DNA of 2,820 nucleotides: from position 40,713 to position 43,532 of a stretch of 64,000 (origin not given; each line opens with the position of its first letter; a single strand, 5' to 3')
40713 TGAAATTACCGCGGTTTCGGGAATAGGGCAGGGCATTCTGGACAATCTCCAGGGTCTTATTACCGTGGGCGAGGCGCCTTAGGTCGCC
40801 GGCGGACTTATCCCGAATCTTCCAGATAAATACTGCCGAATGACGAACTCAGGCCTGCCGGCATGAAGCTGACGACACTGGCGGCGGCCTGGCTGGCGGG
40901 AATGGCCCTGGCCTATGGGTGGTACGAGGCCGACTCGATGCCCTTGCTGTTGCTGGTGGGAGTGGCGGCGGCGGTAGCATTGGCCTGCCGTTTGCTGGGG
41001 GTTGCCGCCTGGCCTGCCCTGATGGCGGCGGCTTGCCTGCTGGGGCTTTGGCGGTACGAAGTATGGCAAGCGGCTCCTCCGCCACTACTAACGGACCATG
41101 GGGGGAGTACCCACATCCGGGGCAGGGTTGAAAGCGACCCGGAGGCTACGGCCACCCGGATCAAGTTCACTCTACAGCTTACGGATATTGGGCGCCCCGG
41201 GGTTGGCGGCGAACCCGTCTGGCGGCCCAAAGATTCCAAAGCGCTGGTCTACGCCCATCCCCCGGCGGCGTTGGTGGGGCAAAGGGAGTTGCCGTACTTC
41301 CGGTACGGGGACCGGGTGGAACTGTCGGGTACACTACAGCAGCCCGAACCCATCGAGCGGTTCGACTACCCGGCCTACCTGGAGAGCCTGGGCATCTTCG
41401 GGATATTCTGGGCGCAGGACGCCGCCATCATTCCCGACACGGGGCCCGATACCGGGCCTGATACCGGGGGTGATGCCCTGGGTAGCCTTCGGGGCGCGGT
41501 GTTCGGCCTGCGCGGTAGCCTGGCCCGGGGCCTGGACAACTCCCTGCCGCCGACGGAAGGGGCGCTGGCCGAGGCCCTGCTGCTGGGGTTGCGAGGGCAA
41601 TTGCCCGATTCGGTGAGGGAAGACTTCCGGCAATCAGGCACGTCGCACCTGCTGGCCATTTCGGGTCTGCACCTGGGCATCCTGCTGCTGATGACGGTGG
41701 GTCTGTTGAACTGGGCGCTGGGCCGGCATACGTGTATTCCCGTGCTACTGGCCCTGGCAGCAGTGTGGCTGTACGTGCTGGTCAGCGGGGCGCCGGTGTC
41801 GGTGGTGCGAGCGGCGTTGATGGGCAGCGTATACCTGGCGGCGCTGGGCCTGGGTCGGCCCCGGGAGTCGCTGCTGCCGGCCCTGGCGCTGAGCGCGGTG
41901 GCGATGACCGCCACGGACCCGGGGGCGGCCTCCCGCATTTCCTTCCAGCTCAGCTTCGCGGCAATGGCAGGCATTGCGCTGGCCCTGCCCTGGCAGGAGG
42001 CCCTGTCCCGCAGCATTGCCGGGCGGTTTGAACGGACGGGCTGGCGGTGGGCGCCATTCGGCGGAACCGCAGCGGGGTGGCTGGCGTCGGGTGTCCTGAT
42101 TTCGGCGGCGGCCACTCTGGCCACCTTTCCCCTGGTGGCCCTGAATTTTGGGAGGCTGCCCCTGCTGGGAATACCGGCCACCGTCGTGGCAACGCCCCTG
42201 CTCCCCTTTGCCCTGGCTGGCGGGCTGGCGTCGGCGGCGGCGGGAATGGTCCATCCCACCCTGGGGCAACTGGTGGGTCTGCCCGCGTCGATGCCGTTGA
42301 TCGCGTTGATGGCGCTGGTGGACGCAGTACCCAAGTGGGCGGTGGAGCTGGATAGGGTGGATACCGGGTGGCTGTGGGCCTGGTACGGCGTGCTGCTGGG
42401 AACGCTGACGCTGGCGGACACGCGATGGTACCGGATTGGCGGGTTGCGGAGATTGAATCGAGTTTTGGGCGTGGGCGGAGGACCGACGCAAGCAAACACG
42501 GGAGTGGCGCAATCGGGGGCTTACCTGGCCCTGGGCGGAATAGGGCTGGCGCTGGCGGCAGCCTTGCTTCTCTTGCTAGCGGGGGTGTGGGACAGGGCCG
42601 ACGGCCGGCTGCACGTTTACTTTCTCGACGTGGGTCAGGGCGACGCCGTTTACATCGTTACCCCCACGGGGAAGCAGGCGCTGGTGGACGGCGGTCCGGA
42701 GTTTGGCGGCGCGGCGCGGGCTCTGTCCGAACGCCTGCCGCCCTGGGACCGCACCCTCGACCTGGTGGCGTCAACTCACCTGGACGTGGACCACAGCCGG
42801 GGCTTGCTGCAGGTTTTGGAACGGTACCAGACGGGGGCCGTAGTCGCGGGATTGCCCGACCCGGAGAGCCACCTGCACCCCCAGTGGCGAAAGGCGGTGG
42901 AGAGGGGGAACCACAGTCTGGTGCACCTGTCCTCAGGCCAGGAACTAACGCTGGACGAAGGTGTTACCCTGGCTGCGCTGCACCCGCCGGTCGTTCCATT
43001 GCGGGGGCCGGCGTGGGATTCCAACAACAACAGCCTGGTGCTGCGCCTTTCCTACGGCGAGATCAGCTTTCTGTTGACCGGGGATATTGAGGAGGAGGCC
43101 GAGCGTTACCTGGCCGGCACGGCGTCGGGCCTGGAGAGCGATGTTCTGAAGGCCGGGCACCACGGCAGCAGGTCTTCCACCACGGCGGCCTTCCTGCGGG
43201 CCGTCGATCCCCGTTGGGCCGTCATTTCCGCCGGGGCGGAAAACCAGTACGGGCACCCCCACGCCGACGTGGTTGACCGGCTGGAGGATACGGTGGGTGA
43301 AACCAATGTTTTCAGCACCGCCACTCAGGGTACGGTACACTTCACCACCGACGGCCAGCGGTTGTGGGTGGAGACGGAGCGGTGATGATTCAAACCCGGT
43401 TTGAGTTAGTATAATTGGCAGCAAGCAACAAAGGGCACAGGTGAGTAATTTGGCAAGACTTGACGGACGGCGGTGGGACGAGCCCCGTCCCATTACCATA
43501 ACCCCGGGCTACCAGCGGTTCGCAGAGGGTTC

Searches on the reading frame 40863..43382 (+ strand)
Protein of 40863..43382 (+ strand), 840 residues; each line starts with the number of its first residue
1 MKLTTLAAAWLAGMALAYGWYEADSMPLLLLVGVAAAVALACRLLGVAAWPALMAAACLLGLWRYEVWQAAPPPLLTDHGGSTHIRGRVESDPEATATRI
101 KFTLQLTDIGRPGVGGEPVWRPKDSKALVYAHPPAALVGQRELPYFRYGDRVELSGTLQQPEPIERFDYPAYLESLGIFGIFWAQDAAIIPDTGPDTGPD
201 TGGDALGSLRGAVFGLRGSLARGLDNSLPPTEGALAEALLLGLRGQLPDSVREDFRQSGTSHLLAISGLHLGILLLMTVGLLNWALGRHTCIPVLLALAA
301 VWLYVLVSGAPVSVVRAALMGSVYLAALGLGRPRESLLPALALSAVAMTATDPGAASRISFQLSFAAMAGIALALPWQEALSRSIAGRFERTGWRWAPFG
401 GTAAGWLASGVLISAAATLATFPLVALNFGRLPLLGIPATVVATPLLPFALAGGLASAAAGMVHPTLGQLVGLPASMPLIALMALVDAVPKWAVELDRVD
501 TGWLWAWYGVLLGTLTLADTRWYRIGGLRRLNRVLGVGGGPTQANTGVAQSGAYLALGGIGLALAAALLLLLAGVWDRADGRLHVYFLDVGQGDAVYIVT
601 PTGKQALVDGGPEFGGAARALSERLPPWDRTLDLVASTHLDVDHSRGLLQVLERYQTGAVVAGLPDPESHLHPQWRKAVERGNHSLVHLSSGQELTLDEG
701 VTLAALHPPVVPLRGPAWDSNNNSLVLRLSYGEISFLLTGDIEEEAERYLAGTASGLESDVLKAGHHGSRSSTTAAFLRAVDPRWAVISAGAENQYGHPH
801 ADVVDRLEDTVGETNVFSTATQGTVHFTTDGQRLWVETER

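Call 27: search_protein_families(library=ncbifam, proteins=[window:40863-43382:+])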
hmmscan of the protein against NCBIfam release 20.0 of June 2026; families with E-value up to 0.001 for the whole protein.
window:40863-43382:+ (840 aa): 7 families
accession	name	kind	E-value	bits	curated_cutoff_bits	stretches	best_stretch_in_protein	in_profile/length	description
TIGR00361.1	ComEC_Rec2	equivalog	2.5e-60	204.4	190.05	2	583-823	441-663/663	DNA internalization-related competence protein ComEC/Rec2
NF008580.0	PRK11539.1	equivalog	1.9e-34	119.1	969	2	568-832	487-733/758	ComEC family protein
TIGR00360.1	ComEC_N-term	subfamily_domain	2.1e-22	80.2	36.5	1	260-452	1-169/171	ComEC/Rec2-related protein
NF049846.1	blaAHM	exception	4.8e-13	48.7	590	1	588-836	68-302/304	AHM family subclass B3-like metallo-beta-lactamase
NF041809.1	Avs1a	equivalog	1.4e-09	37.2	420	1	721-806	252-340/387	AVAST type 1 anti-phage system MBL fold metallo-hydrolase Avs1a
NF045979.1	ComEC_MAG0480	equivalog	1.3e-07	30.7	150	1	239-366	202-327/461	MAG0480 family ComEC-like protein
NF058524.1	6A-MBL_enzyme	equivalog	0.00025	20.3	220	0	619-652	42-77/346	anti-phage 6A-MBL system MBL-fold protein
